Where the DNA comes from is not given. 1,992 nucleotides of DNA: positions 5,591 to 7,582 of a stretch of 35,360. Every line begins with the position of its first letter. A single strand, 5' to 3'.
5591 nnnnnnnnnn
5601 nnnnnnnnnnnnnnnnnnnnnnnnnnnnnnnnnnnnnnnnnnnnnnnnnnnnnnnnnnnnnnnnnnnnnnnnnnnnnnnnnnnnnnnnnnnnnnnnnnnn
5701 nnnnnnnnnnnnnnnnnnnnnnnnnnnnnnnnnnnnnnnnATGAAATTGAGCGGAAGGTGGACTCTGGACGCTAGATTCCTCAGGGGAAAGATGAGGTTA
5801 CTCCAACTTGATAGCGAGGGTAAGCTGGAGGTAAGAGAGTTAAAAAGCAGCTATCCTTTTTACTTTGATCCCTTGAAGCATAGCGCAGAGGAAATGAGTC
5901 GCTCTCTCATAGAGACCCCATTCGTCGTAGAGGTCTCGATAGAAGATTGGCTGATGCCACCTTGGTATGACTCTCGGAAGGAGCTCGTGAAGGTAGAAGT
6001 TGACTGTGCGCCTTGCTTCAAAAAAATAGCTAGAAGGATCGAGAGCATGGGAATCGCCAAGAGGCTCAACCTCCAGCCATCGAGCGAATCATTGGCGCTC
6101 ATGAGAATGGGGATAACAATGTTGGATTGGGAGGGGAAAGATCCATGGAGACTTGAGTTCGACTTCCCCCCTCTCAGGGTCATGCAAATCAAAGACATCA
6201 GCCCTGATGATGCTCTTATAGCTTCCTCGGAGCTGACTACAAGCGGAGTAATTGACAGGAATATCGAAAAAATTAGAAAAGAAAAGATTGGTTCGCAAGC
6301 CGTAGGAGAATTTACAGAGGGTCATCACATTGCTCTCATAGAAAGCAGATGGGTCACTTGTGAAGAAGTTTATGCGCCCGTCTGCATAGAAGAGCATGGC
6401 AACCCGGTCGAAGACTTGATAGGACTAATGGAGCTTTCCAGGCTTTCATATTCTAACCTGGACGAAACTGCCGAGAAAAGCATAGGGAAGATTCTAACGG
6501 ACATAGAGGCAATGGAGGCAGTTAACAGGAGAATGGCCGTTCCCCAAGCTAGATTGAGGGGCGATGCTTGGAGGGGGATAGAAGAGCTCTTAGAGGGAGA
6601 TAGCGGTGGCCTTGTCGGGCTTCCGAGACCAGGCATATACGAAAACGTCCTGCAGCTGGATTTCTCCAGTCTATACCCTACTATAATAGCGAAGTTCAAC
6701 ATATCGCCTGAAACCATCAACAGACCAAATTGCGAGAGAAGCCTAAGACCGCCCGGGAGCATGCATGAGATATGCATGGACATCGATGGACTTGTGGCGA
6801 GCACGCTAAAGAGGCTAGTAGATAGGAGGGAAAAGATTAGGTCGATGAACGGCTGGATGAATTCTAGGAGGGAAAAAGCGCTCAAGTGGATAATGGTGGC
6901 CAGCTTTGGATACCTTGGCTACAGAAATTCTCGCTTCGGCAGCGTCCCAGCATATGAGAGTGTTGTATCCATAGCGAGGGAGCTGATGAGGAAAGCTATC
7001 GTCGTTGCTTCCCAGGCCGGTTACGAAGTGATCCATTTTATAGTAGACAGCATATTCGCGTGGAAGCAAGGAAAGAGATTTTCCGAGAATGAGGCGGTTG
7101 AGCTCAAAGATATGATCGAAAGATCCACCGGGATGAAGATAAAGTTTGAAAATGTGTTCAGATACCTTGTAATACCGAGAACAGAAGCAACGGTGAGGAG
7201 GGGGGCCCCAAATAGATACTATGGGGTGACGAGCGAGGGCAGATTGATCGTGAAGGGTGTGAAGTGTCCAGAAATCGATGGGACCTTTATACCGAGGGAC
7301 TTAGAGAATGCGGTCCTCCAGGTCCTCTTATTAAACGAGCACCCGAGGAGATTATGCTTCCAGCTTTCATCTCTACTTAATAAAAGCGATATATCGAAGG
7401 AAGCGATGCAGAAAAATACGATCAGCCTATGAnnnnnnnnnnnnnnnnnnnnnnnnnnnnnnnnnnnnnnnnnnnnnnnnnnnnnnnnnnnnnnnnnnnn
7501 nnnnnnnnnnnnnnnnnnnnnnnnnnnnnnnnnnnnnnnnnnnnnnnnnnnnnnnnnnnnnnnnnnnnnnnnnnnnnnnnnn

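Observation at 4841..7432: Self-contained PolB2 module: RadA paralogue lacking a P-loop, a 75-aa helical protein and a miniaturised family B polymerase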

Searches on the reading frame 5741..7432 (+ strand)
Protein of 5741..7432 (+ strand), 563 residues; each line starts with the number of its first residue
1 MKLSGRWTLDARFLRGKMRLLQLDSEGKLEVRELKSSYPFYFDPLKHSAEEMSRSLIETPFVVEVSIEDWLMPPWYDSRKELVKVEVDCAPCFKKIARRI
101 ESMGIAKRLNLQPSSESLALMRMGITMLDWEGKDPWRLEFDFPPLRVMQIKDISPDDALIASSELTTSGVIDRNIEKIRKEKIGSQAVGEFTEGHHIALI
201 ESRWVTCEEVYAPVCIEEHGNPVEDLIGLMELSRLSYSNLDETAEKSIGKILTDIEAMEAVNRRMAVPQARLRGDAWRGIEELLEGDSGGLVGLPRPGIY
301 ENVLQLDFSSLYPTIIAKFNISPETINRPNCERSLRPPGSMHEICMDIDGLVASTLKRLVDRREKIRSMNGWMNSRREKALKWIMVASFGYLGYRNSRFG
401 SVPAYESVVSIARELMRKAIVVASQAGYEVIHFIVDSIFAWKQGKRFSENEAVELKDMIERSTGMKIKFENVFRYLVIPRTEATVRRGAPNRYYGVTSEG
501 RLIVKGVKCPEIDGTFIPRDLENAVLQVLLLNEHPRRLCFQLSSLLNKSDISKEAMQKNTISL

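Call 3: search_protein_families(library=pfam, proteins=[window:5741-7432:+], max_evalue=1)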
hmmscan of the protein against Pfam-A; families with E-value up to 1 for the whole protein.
window:5741-7432:+ (563 aa): 2 families
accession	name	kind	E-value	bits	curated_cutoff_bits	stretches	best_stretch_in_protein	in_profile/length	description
PF00136.26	DNA_pol_B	-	1.2e-15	57.7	23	1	286-478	42-277/453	DNA polymerase family B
PF21373.2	ZNHIT3_C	-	0.057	14.2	27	1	524-558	10-44/58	Zinc finger HIT domain-containing protein 3, C-terminal domain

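Call 4: search_protein_families(library=ncbifam, proteins=[window:5741-7432:+], max_evalue=1)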
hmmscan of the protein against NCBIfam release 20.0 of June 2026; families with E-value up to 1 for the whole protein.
window:5741-7432:+ (563 aa): 10 families
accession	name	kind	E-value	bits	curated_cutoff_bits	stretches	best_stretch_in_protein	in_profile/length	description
NF004416.0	PRK05761.1-2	equivalog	4.5e-58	197.2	516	1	225-529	256-536/665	type B DNA-directed DNA polymerase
NF004418.0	PRK05761.1-4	subfamily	1.7e-42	145.6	692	1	225-544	261-594/717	type B DNA-directed DNA polymerase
NF004417.0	PRK05761.1-3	equivalog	3.8e-28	98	780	1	288-510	486-706/858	DNA-directed DNA polymerase I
NF004419.0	PRK05761.1-5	equivalog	6.4e-28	97.2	1285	1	288-517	553-783/932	DNA-directed DNA polymerase I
NF004421.0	PRK05762.1-2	equivalog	3.7e-21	75.1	570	1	288-542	412-681/795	DNA polymerase II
NF004422.0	PRK05762.1-4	equivalog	1.1e-17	63.7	1103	1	286-455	402-569/789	DNA polymerase II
TIGR00592.1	pol2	superfamily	2e-17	62.6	239.95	1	288-449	801-967/1176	DNA polymerase (pol2)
NF004420.0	PRK05762.1-1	equivalog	2e-15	56.5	1435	1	288-479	400-604/783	DNA polymerase II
NF004415.0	PRK05761.1-1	equivalog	3e-15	55.2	1289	1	289-507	496-716/883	DNA-directed DNA polymerase I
TIGR02310.1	HpaB-2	equivalog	0.14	10.8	885.2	1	422-505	234-311/519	4-hydroxyphenylacetate 3-monooxygenase, oxygenase component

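Call 7: search_solved_structures(query=window:5741-7432:+, max_evalue=0.01)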
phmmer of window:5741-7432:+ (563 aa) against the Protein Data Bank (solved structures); distinct sequences matched with E-value up to 0.01: 77 (the best 60 are shown).
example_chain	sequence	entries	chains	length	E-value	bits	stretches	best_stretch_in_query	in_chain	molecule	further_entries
5h12_A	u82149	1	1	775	9.5e-26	93.6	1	232-534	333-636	Deep Vent DNA Polymerase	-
6wya_A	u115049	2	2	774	2.2e-24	89.1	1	231-551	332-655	DNA polymerase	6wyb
2jgu_A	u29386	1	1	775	2.4e-24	89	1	230-532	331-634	DNA POLYMERASE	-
3a2f_A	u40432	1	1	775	3.3e-24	88.5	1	230-532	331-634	DNA polymerase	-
1wns_A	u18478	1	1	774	1e-23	86.9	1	231-551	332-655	DNA POLYMERASE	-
4k8z_A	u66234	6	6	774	1e-23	86.9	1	231-551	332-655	DNA polymerase | DNA polymerase,DNA polymerase,DNA polymerase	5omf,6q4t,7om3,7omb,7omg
4flt_A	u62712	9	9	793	1.1e-23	86.8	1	281-532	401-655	DNA polymerase 1 | Pyrococcus abyssi B family DNA polymerase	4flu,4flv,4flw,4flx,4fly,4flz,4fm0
4fm2_A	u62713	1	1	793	1.5e-23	86.4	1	282-532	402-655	DNA polymerase 1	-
1wn7_A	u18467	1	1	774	1.5e-23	86.3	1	231-551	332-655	Family B DNA Polymerase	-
7b07_A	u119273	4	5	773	2.4e-23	85.7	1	231-551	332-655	DNA polymerase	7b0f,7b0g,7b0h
2vwj_A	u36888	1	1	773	3e-23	85.4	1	231-532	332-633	DNA POLYMERASE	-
2vwk_A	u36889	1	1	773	3e-23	85.4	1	231-532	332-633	DNA POLYMERASE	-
2xhb_A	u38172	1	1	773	3.1e-23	85.3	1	231-532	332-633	DNA POLYMERASE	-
8s84_A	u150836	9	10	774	3.4e-23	85.2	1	231-551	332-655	DNA polymerase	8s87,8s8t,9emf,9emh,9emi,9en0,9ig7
1tgo_A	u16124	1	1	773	3.4e-23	85.2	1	231-532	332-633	PROTEIN (THERMOSTABLE B DNA POLYMERASE)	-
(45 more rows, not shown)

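Call 14: find_homologous_proteins(query=window:5741-7432:+)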
Query window:5741-7432:+ (563 aa): 433 proteins with E <= 0.001 among 8000 candidates; the best 120 are listed.
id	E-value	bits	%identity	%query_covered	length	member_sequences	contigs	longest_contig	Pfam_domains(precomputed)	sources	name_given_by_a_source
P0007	0.0e+0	1265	100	100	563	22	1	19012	PF00136.27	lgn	-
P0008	6.1e-205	700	55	97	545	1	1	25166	PF00136.27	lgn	-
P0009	1.1e-203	696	55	96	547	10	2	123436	PF00136.27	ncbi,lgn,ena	ncbi:MAG: DNA polymerase domain-containing protein [Fervidicoccaceae archaeon]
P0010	2.4e-199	681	55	97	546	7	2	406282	PF00136.27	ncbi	ncbi:MAG: DNA polymerase domain-containing protein [Fervidicoccaceae archaeon]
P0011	1.2e-197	676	53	97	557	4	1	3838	PF00136.27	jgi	-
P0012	1.4e-151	524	46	99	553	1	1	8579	PF00136.27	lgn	-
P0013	8.1e-137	475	41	97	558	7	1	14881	PF00136.27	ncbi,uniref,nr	ncbi:DNA polymerase domain-containing protein [Fervidicoccus fontis]|uniref:DNA polymerase domain-co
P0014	1.0e-131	458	42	93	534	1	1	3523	PF00136.27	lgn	-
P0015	6.3e-127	442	43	96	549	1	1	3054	PF00136.27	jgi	-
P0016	3.8e-126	440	41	97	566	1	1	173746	PF00136.27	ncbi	-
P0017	1.8e-125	438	42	97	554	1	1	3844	PF00136.27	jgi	jgi:DNA polymerase I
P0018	1.6e-122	428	41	92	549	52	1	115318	PF00136.27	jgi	-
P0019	3.7e-118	414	39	96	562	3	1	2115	PF00136.27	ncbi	-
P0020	7.1e-91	323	35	99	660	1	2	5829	PF00136.27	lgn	-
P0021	2.9e-89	318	36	89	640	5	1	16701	PF00136.27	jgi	-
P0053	1.5e-64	237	33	94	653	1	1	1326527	PF00136.27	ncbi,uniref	ncbi:DNA polymerase domain-containing protein [Thermogladius sp. 4427co]|uniref:DNA polymerase domai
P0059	2.7e-57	213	31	89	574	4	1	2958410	PF00136.27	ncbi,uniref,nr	ncbi:DNA polymerase II [Stygiolobus caldivivus]|uniref:DNA-directed DNA polymerase n=1 Tax=Stygiolob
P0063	8.4e-53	198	31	89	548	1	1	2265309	PF00136.27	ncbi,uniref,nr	ncbi:DNA polymerase II [Acidianus sulfidivorans JP7]|uniref:DNA-directed DNA polymerase n=1 Tax=Acid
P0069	3.4e-51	193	39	50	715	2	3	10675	PF00136.27,PF03104.26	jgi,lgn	jgi:DNA polymerase elongation subunit (family B)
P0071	1.6e-50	190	35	58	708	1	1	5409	PF00136.27,PF03104.26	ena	-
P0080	2.0e-48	183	36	54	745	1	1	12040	PF00136.27,PF03104.26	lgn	-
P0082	5.7e-48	182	36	54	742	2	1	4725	PF00136.27,PF03104.26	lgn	-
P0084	5.7e-48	182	38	55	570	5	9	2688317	PF00136.27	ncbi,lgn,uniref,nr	ncbi:DNA polymerase II [Sulfolobus sp. A20]|uniref:DNA polymerase domain-containing protein n=1 Tax=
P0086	3.6e-47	179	34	54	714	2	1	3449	PF00136.27,PF03104.26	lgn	-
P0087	5.7e-47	179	40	50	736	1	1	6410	PF00136.27,PF03104.26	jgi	jgi:DNA polymerase elongation subunit (family B)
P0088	6.4e-47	178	33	57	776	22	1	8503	PF00136.27,PF03104.26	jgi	jgi:DNA polymerase elongation subunit (family B)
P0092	1.3e-46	177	35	54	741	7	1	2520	PF00136.27,PF03104.26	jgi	jgi:DNA polymerase elongation subunit (family B)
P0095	1.4e-46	177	35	54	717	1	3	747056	PF00136.27,PF03104.26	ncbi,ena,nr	ncbi:MAG: DNA polymerase domain-containing protein [Candidatus Methanoperedens sp.]|nr:hypothetical 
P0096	1.8e-46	177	34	54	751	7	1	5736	PF00136.27,PF03104.26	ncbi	-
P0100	2.2e-46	177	34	54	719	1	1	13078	PF00136.27,PF03104.26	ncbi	-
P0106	3.1e-46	176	33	54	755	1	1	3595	PF00136.27,PF03104.26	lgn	-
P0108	4.1e-46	176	35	54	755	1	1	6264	PF00136.27,PF03104.26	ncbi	-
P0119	8.1e-46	175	34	54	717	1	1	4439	PF00136.27,PF03104.26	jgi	jgi:DNA polymerase elongation subunit (family B)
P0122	1.0e-45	174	36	51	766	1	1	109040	PF00136.27,PF03104.26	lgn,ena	-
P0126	2.1e-45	173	32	58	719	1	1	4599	PF00136.27,PF03104.26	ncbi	-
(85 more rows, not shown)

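Call 24: find_related_loci(query=A3, collection=genome_contigs, flank=6000)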
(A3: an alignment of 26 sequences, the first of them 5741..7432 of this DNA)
Query A3 (563 aa) in genome_contigs; peptide patterns used: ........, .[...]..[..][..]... (x = any residue, [..] = any of these).
547 stretches matched a pattern; 504 encode a relative of the query (tblastn E <= 1e-3); the best 80 are kept; 80 distinct loci.
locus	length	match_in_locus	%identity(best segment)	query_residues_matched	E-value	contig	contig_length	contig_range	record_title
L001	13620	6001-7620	56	3-543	0e+0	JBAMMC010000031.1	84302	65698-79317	MAG: Fervidicoccaceae archaeon isolate MAG21 ExploCarb_3808S_S2_62_length_84302_cov_8, whole genome shotgun sequence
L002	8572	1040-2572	41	23-539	2e-125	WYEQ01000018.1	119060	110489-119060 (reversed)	MAG: Desulfurococcales archaeon isolate EvPrim.Bin23 NODE_5_length_119060_cov_4.492, whole genome shotgun sequence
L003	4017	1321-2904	36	7-530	1e-95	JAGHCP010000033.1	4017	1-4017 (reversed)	MAG: Desulfurococcales archaeon isolate AUK285 PB_MBMC_239_c_000000000039, whole genome shotgun sequence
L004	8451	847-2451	35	7-529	7e-94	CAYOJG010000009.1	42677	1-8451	MAG TPA_asm: uncultured Desulfurococcaceae archaeon isolate binchicken_co256_980 genome assembly, contig: NODE_1160_leng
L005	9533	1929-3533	35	7-529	5e-93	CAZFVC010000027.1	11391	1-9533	MAG TPA_asm: uncultured Desulfurococcaceae archaeon isolate binchicken_co6_539 genome assembly, contig: NODE_6854_length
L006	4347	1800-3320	35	7-509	3e-92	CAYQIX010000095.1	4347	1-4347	MAG TPA_asm: uncultured Desulfurococcaceae archaeon isolate binchicken_co6_527 genome assembly, contig: NODE_27806_lengt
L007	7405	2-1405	35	46-509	1e-84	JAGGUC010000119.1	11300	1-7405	MAG: Desulfurococcales archaeon isolate AUK064 PB_MBMC_018_c_000000000063, whole genome shotgun sequence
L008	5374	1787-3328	36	7-508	4e-84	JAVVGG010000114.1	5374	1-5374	MAG: Desulfurococcales archaeon isolate PSS.bin.20 NODE_2659_length_5374_cov_89.312841, whole genome shotgun sequence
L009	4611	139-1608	37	65-545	2e-83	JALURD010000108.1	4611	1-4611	MAG: Acidilobaceae archaeon isolate S146_metabat2_scaf2bin.022 S146_NODE_23329_length_4611_cov_2.634701, whole genome sh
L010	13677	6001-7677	33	27-563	3e-83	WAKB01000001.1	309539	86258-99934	MAG: Candidatus Geothermarchaeota archaeon isolate S012_44_esom k151_112938, whole genome shotgun sequence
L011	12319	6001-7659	33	7-545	1e-82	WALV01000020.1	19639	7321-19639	MAG: Candidatus Tiamatella sp. isolate S016_46_esom k151_3054, whole genome shotgun sequence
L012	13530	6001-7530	32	9-529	2e-78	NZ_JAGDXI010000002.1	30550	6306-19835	MAG: Caldisphaera sp. isolate KMA_Bin23 NODE_482_length_30550_cov_6.058370, whole genome shotgun sequence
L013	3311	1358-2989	33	15-529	1e-78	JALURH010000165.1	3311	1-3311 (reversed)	MAG: Thermofilaceae archaeon isolate S146_metabat2_scaf2bin.035_VB S146_NODE_44247_length_3311_cov_1.326005, whole genom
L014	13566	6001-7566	32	9-544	2e-76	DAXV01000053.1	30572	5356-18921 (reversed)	MAG TPA_asm: Acidilobaceae archaeon UBA158 UBA158_contig_1444, whole genome shotgun sequence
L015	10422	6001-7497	33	62-529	2e-76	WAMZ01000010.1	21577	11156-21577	MAG: Candidatus Geothermarchaeota archaeon isolate S140_75_esom k151_130775, whole genome shotgun sequence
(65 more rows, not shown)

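Call 53: search_protein_families(library=ncbifam, proteins=[L001:8707-9552:+, L001:7726-8565:-], max_evalue=0.1)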
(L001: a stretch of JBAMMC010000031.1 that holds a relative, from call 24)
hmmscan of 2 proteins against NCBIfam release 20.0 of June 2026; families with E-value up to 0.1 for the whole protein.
L001:8707-9552:+ (281 aa): 8 families
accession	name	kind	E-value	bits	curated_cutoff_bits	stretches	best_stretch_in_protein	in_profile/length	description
NF040867.1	prot_deacyl_CobB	equivalog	1.4e-90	302.8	320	1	32-271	3-241/242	NAD-dependent protein deacetylase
NF001753.0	PRK00481.1-3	subfamily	1.7e-84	282.8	243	1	30-275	4-250/252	NAD-dependent protein deacylase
NF010736.0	PRK14138.1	equivalog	5.4e-73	245.2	395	1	36-270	7-239/244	NAD-dependent deacetylase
NF001752.0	PRK00481.1-1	equivalog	3.2e-60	203.7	221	1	34-269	8-240/242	NAD-dependent protein deacylase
NF001754.0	PRK00481.1-4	equivalog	1.5e-55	188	252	1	30-268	6-240/244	NAD-dependent protein deacylase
NF003738.0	PRK05333.1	equivalog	2.1e-48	164.7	305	2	34-170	20-156/295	NAD-dependent protein deacetylase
NF001755.0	PRK00481.1-5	equivalog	1.9e-30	105.8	318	1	41-273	41-270/278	Sir2 family NAD+-dependent deacetylase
NF041818.1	Dsr1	equivalog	0.0084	13.8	1400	1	32-62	10-42/1263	anti-phage defense-associated sirtuin Dsr1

L001:7726-8565:- (279 aa): 0 families

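Call 54: predict_structure(alignment_id=A3)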
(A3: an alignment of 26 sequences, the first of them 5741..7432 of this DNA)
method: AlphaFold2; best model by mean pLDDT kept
length: 563 residues; sequences in the alignment: 26
mean_pLDDT: 89.5   pTM: 0.88
mean pLDDT of the five models: 89.5, 88.6, 87.9, 87.0, 83.7
residues with pLDDT >= 90: 389; 70-90: 143; 50-70: 17; < 50: 14
segments of 3 or more residues with pLDDT < 50: 552-563
pLDDT, mean of each block of 10 residues (from residue 1): 75 96 95 97 96 95 97 94 97 95 95 95 94 90 94 89 91 82 76 93 90 87 92 97 94 96 91 69 75 91 95 95 94 92 95 96 93 94 93 85 92 95 97 94 92 97 95 93 76 92 85 84 89 78 78 42 29
secondary structure, 60 per line:
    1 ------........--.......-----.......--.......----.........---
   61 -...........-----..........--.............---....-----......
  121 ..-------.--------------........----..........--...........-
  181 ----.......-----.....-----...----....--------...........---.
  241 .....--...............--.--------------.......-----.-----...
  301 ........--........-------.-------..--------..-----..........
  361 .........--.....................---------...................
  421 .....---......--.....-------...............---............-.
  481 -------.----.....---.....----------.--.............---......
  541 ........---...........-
elements in order: E7-14 E17-23 E29-35 E38-44 H49-57 E62-72 E78-87 H90-102 E106-109 H115-122 E145-152 E157-166 E169-179 H185-191 E197-201 E214-217 H226-236 H240-245 H248-262 H280-286 E298-308 H311-318 H351-369 H372-392 H402-425 E429-434 E437-441 H449-463 E467-478 E493-497 E501-505 H519-531 H535-548 H552-562

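Call 58: fold_search(model_id=the predicted structure, library=pdb)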
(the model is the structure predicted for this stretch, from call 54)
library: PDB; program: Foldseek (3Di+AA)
matches with E <= 10: 1203; with E <= 0.001: 271
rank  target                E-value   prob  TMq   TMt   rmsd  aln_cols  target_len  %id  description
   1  7b0f_A                7.9e-27  1.00  0.62  0.50   9.3       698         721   16  TgoT_6G12 Binary complex (released 2020-12-30)
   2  5vu9_A                9.8e-27  1.00  0.64  0.50   8.3       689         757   17  TNA polymerase, translocated product (released 2017-12-06)
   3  7b0g_A                1.5e-26  1.00  0.62  0.49   9.5       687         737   17  TgoT_6G12 binary with 2 hCTPs (released 2020-12-30)
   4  4k8x_A                1.8e-26  1.00  0.65  0.50   7.7       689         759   16  Binary complex of 9N DNA polymerase in the replicative state (released 2013-06-26)
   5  7b0h_F                2.5e-26  1.00  0.65  0.50   8.9       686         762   16  TgoT_6G12 Ternary complex (released 2021-01-13)
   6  9en0_A                2.6e-26  1.00  0.65  0.50   9.0       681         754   16  KOD-H4 DNA polymerase mutant in a unproductive binary complex with DNA:DNA containing six HNA nucleotides (released 2025-09-24)
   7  7b0h_E                3.1e-26  1.00  0.64  0.52   9.1       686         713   16  TgoT_6G12 Ternary complex (released 2021-01-13)
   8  8s84_A                3.1e-26  1.00  0.64  0.49   9.0       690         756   17  KOD-H4 DNA polymerase mutant in a ternary complex with DNA/DNA and non-hydrolyzable triphosphate (released 2024-11-13)
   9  7b08                  3.2e-26  1.00  0.62  0.49   9.4       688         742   17  TgoT apo (released 2020-12-30)
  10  7omg_A                3.8e-26  1.00  0.64  0.50   8.7       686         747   16  Crystal structure of KOD DNA Polymerase in a ternary complex with an Uracil containing template (released 2021-10-13)
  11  4k8z_A                5.2e-26  1.00  0.65  0.50   8.9       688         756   17  KOD Polymerase in binary complex with dsDNA (released 2013-06-26)
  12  5mdn_A                5.5e-26  1.00  0.67  0.51   7.4       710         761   18  Structure of the family B DNA polymerase from the hyperthermophilic archaeon Pyrobaculum calidifontis (released 2016-12-14)
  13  7b07                  5.5e-26  1.00  0.64  0.50   9.2       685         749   16  TgoT_6G12 apo (released 2020-12-30)
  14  7tqw_A                6.2e-26  1.00  0.65  0.50   8.7       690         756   17  Kod RSGA incorporating PMT, n+2 (released 2022-08-31)
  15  6wya_A                6.5e-26  1.00  0.64  0.49   8.3       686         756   16  RTX (Reverse Transcription Xenopolymerase) in complex with a DNA duplex and dAMPNPP (released 2020-08-19)
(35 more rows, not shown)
